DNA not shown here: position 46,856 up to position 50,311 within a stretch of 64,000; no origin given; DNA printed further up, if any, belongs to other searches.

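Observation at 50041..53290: REP-bounded accessory island with duplicated promoter and 5' end of the dockerin-protein gene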

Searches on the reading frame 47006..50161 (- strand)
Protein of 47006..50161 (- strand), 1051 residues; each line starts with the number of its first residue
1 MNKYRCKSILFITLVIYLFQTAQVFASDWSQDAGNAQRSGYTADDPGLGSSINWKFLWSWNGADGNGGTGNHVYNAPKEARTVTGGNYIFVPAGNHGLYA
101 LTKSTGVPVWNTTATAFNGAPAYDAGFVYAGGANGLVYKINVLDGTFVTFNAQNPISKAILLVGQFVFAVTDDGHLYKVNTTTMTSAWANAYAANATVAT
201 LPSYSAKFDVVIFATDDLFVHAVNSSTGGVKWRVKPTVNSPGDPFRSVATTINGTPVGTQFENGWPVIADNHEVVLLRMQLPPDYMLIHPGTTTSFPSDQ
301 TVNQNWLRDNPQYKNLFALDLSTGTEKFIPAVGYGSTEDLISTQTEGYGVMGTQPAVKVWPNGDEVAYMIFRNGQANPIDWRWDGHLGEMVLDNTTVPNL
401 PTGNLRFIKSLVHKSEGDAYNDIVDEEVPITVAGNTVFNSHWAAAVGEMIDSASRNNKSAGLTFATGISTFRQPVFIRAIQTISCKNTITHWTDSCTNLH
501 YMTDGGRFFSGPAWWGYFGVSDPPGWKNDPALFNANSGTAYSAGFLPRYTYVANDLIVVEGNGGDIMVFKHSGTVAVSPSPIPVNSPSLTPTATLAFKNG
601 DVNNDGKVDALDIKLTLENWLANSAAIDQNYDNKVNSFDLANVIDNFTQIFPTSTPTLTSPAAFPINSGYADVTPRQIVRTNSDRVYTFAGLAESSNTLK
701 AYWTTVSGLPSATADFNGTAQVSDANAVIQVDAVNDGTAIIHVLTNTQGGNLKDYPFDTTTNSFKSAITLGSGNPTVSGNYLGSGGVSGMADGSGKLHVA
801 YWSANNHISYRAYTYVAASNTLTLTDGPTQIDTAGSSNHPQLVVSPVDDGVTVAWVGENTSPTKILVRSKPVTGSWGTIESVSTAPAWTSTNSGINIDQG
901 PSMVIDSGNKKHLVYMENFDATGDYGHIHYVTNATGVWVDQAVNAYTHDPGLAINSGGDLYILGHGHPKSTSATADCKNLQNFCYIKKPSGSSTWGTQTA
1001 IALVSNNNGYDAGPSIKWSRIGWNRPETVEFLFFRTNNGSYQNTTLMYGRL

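Call 8: search_protein_families(library=pfam, proteins=[window:47006-50161:-], max_evalue=0.01)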
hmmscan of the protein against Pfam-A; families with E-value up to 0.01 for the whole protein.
window:47006-50161:- (1051 aa): 3 families
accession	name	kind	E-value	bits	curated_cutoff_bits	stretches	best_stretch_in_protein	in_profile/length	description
PF13360.13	PQQ_2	-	7.3e-15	55.7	27.6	2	78-146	26-94/233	Outer membrane protein assembly factor BamB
PF13570.13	Beta-prop_ACSF4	-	2.1e-08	34.4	133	1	85-235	60-211/329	Beta-alanine-activating enzyme, beta-propeller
PF00404.24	Dockerin_1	-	5.3e-06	27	22.9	1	600-645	2-54/57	Dockerin type I domain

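Call 14: find_homologous_proteins(query=window:47006-50161:-)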
Query window:47006-50161:- (1051 aa): 146 proteins with E <= 0.001 among 8000 candidates; the best 120 are listed.
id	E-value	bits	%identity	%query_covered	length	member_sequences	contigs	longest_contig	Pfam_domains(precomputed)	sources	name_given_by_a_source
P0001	0.0e+0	2423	100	100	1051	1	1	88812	PF13360.14,PF00404.25,PF13570.14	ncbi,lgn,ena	-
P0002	0.0e+0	1151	53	99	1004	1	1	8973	PF13360.14,PF13570.14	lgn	-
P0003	0.0e+0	1045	50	63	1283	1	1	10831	PF13360.14,PF00404.25,PF13385.14,PF13570.14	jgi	jgi:hypothetical protein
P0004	0.0e+0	1022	53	53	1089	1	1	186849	PF13360.14,PF13570.14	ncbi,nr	ncbi:PQQ-binding-like beta-propeller repeat protein [Patescibacteria group bacterium]|nr:PQQ-binding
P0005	1.4e-217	743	53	62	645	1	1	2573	PF13360.14,PF00404.25,PF13570.14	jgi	jgi:hypothetical protein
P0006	1.2e-198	680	52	61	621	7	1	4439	PF13360.14,PF00404.25,PF13570.14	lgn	-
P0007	1.6e-197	677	55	55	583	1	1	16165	PF13360.14,PF13570.14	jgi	jgi:hypothetical protein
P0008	1.1e-195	671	54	55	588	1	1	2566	PF13360.14,PF13570.14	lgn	-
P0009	2.6e-194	666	56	53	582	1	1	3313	PF13360.14,PF13570.14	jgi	jgi:hypothetical protein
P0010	4.4e-194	665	51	60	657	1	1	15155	PF13360.14,PF13570.14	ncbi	-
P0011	3.3e-193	662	52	56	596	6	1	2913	PF13360.14,PF13570.14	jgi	jgi:hypothetical protein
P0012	2.1e-188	647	48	61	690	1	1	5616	PF13360.14,PF13570.14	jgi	jgi:hypothetical protein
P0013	5.9e-188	645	51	58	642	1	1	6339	PF13360.14,PF13570.14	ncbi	-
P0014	6.2e-181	622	50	59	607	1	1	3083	PF13360.14,PF13570.14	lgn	-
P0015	1.4e-176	607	47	61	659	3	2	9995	PF01011.29,PF13360.14,PF13570.14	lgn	-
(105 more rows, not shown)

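Call 15: find_encoding_contigs(protein=P0001, flank=10000, max_places=6)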
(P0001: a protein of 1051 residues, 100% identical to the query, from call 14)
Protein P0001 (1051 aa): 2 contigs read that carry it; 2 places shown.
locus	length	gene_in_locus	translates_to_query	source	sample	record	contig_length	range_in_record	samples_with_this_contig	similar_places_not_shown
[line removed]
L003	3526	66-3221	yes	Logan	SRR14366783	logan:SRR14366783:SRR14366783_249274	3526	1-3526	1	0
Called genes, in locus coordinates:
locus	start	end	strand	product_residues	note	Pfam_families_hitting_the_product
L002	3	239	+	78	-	?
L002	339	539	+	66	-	-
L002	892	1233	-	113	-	PF13650:Asp_protease_2, PF13975:gag-asp_proteas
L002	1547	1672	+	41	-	-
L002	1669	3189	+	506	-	-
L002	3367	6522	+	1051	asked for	PF13360:PQQ_2 (weak), PF13570:Beta-prop_ACSF4 (weak), PF13360:PQQ_2 (weak), PF00404:Dockerin_1 (weak)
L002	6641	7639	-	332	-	PF13487:HD_5, PF01966:HD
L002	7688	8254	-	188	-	PF06559:DCD_N, PF22569:DCD_C (weak), PF22769:DCD, PF00692:dUTPase (weak)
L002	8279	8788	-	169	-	-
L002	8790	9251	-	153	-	PF04542:Sigma70_r2, PF08281:Sigma70_r4_2, PF04545:Sigma70_r4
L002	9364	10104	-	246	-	PF00005:ABC_tran, PF13304:AAA_21 (faint)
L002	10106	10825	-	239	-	PF00528:BPD_transp_1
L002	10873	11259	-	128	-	-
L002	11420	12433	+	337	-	PF04773:FecR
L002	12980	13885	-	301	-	-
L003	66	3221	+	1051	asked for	PF13360:PQQ_2 (weak), PF13570:Beta-prop_ACSF4 (weak), PF13360:PQQ_2 (weak), PF00404:Dockerin_1 (weak)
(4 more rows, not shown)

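Call 16: find_encoding_contigs(protein=P0002, flank=10000, max_places=4)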
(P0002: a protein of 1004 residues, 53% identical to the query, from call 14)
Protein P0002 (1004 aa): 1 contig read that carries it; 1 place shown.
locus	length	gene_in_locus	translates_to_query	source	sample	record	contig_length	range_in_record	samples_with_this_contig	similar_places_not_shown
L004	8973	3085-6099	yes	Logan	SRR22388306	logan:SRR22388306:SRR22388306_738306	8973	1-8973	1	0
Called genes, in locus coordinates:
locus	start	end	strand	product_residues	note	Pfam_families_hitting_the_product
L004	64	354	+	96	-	PF01541:GIY-YIG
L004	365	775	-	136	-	PF00892:EamA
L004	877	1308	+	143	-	PF00578:AhpC-TSA, PF08534:Redoxin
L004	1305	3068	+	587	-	PF08439:Peptidase_M3_N, PF01432:Peptidase_M3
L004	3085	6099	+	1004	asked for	PF13360:PQQ_2, PF13570:Beta-prop_ACSF4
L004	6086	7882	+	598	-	PF00963:Cohesin, PF07081:DUF1349 (weak)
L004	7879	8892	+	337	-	-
